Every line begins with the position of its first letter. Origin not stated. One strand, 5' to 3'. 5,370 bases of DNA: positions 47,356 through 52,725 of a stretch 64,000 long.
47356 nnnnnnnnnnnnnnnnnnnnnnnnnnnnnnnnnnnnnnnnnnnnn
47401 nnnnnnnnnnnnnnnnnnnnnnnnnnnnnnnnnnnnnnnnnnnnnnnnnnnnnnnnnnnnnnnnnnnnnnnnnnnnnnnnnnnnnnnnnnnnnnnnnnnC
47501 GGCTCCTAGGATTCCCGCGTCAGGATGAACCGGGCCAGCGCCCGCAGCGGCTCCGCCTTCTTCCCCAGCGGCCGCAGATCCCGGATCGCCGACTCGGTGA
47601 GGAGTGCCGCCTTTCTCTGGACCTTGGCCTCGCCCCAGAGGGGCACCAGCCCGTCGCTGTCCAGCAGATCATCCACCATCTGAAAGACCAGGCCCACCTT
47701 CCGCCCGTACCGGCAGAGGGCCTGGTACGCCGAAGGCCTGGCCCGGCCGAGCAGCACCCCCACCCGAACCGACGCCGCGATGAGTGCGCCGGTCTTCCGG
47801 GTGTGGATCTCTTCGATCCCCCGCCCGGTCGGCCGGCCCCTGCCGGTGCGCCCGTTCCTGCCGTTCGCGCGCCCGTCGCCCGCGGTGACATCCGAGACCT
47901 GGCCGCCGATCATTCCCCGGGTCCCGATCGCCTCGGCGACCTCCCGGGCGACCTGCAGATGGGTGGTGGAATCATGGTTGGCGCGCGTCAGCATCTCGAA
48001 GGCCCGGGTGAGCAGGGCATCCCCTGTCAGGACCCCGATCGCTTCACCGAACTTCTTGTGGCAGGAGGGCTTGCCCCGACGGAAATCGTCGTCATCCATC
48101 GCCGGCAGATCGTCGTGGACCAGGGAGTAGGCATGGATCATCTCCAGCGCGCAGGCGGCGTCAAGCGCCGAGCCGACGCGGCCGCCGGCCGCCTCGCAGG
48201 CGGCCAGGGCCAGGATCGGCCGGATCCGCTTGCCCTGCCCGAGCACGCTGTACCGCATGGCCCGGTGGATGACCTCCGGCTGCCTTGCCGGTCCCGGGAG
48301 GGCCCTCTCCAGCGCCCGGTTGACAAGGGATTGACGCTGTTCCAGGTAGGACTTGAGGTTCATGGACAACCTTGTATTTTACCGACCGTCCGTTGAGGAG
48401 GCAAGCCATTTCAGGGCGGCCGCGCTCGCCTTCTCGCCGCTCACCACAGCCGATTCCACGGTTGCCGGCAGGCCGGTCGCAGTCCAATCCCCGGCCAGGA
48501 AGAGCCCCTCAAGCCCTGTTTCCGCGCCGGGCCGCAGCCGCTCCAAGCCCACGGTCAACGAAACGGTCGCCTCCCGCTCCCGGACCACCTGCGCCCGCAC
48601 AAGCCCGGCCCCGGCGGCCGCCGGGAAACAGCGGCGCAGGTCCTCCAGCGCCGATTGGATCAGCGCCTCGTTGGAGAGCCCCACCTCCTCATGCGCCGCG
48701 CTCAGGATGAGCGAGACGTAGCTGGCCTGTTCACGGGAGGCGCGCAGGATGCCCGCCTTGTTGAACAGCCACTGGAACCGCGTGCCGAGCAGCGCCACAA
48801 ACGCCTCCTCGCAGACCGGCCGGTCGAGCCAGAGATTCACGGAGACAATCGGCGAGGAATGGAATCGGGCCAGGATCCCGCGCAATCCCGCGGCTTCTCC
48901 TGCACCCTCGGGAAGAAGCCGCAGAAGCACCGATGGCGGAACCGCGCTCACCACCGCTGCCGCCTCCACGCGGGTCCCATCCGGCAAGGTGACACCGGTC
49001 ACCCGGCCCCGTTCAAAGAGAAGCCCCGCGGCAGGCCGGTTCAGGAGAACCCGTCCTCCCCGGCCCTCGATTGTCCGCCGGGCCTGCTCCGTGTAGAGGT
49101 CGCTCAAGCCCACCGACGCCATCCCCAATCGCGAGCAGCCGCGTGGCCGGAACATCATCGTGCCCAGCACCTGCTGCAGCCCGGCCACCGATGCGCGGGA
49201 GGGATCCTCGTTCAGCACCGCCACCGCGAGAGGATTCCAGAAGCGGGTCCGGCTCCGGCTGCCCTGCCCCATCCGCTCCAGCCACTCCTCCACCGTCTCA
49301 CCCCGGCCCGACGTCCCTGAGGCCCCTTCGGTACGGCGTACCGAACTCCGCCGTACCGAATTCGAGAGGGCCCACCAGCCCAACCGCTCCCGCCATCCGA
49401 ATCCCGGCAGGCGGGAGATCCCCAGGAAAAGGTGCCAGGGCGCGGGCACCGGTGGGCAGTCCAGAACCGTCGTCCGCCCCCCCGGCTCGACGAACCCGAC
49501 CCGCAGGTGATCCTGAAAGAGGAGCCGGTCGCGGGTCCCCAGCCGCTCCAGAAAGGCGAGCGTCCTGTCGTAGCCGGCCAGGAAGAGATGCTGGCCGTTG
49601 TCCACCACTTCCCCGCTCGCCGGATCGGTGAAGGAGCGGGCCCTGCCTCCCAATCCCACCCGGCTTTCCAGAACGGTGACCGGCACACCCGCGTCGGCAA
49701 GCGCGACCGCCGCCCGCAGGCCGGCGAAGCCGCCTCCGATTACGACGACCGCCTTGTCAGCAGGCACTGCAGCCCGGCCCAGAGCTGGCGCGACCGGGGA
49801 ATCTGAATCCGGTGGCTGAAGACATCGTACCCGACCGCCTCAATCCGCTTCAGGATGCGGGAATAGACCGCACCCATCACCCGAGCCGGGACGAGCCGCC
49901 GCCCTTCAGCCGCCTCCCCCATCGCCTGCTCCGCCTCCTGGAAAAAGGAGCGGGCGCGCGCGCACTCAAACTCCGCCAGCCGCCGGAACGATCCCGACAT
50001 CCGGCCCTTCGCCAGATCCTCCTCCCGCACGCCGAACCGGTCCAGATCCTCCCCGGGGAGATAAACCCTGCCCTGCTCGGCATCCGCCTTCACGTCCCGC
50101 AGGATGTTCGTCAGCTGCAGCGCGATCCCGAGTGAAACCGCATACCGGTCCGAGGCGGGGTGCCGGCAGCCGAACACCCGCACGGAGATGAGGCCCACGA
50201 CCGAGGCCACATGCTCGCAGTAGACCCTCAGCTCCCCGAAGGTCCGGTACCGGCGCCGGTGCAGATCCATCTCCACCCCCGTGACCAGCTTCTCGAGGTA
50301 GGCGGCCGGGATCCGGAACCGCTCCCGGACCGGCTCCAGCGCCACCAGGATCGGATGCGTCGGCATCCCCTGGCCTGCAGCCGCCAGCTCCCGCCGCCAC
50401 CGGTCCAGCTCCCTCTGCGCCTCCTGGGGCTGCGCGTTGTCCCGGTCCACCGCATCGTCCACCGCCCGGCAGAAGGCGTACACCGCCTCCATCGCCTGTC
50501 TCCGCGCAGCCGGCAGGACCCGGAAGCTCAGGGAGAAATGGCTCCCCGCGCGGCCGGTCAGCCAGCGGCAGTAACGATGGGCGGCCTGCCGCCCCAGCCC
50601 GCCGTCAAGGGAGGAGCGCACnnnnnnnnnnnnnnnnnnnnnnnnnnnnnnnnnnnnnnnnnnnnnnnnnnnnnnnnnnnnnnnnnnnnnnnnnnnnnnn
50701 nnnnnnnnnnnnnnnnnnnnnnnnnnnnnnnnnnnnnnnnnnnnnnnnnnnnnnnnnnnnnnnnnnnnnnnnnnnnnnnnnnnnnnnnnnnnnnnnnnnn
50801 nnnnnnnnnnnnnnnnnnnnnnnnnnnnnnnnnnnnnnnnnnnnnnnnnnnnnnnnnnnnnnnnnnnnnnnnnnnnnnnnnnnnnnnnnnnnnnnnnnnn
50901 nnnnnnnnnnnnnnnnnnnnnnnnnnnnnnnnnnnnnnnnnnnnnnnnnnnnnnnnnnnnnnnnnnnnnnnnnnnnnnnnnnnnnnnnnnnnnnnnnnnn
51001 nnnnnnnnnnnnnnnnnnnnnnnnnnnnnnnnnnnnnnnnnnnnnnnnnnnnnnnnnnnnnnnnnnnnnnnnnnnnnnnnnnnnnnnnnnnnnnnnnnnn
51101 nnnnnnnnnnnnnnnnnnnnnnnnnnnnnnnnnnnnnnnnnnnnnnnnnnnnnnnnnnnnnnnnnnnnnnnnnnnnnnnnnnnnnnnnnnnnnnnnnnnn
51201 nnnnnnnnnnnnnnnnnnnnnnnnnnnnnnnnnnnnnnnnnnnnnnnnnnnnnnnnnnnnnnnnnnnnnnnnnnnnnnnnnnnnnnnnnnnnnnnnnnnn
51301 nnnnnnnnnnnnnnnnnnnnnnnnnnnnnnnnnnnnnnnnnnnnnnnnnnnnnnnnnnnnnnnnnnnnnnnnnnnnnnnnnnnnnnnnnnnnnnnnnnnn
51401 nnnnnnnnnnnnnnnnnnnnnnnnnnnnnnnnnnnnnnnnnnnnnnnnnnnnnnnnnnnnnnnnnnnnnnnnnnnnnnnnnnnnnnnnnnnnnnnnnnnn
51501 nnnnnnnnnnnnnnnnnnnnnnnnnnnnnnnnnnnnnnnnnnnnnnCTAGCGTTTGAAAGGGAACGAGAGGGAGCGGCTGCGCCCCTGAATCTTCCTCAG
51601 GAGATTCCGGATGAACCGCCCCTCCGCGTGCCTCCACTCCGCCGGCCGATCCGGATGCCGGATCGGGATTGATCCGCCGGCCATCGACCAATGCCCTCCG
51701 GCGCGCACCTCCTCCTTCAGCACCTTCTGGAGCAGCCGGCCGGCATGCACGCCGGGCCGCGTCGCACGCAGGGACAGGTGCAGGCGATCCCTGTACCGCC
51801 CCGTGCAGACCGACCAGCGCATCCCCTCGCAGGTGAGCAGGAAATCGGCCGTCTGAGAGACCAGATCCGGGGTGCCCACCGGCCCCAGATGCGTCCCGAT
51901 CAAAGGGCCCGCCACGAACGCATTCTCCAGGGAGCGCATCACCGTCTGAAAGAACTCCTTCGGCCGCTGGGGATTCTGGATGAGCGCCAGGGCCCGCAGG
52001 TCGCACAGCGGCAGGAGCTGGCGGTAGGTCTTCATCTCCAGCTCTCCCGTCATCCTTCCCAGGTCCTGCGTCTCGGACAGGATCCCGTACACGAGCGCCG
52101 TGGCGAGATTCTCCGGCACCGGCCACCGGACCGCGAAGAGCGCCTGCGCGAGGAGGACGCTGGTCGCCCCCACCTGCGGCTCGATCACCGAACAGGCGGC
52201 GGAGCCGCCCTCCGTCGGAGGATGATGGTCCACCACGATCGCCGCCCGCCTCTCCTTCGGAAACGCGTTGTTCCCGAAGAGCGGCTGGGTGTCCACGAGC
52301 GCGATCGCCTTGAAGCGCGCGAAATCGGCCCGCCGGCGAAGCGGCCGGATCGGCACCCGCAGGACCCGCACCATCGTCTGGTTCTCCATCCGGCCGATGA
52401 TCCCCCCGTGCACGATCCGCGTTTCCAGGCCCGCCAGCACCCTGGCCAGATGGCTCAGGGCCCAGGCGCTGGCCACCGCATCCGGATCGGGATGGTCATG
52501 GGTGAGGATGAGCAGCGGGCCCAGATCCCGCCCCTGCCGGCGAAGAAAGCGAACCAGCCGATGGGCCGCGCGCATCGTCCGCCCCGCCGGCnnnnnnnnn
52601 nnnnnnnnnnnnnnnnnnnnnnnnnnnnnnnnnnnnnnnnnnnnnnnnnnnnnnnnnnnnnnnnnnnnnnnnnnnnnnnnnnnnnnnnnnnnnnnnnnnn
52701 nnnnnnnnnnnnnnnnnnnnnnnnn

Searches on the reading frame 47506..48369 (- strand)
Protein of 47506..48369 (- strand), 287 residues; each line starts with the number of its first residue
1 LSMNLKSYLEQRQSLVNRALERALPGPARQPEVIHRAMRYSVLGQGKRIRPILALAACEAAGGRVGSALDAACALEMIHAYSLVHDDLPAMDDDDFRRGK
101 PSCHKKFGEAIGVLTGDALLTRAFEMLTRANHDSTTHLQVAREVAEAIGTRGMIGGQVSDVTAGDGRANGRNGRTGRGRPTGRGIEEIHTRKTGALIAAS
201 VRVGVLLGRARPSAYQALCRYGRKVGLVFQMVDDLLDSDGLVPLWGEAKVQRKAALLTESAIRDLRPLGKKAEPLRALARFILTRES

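Call 8: search_protein_families(library=pfam, proteins=[window:47506-48369:-], max_evalue=0.0001)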
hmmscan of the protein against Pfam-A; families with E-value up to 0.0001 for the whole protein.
window:47506-48369:- (287 aa): 1 family
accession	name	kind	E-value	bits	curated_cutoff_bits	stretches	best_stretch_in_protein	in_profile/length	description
PF00348.22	polyprenyl_synt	-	1.3e-44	152.7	27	1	32-238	2-191/251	Polyprenyl synthetase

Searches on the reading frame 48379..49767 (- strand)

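Call 8: search_protein_families(library=pfam, proteins=[window:48379-49767:-], max_evalue=0.0001)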
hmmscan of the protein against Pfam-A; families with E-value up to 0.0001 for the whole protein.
window:48379-49767:- (462 aa): 8 families
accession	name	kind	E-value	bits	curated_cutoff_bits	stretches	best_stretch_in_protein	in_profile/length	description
PF01593.30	Amino_oxidase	-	1e-49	170.5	19.8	1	14-451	1-442/443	Flavin containing amine oxidoreductase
PF13450.12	NAD_binding_8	-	2.3e-13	50.7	21.9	1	9-76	1-68/68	NAD(P)-binding Rossmann-like domain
PF01266.30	DAO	-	1.8e-08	34.7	27.9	1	7-40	2-35/353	FAD dependent oxidoreductase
PF01134.28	GIDA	-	7.4e-07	29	22.1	0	7-36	2-31/391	Glucose inhibited division protein A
PF00890.30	FAD_binding_2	-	2.8e-06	27.2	20.4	1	7-41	2-36/414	FAD binding domain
PF07992.20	Pyr_redox_2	-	6.6e-06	26.2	26.1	0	6-35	2-31/291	Pyridine nucleotide-disulphide oxidoreductase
PF12831.13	FAD_oxidored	-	2.5e-05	24.2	27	0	7-43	2-38/416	FAD dependent oxidoreductase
PF01946.23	Thi4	-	9.5e-05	22.2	26.2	0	5-43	18-57/235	Thi4 family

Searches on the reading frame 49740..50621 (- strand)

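Call 8: search_protein_families(library=pfam, proteins=[window:49740-50621:-], max_evalue=0.0001)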
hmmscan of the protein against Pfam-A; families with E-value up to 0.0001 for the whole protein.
window:49740-50621:- (293 aa): 1 family
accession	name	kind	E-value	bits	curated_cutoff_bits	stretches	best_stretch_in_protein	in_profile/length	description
PF00494.24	SQS_PSY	-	1.7e-77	261.1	26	1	24-278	3-263/263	Squalene/phytoene synthase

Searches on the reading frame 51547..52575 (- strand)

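Call 8: search_protein_families(library=pfam, proteins=[window:51547-52575:-], max_evalue=0.0001)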
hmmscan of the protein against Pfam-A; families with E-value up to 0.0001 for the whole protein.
window:51547-52575:- (342 aa): 1 family
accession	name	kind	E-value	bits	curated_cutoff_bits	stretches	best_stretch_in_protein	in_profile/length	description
PF01368.27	DHH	-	8e-09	36.3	28.1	1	22-165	3-125/125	DHH family, N-terminal domain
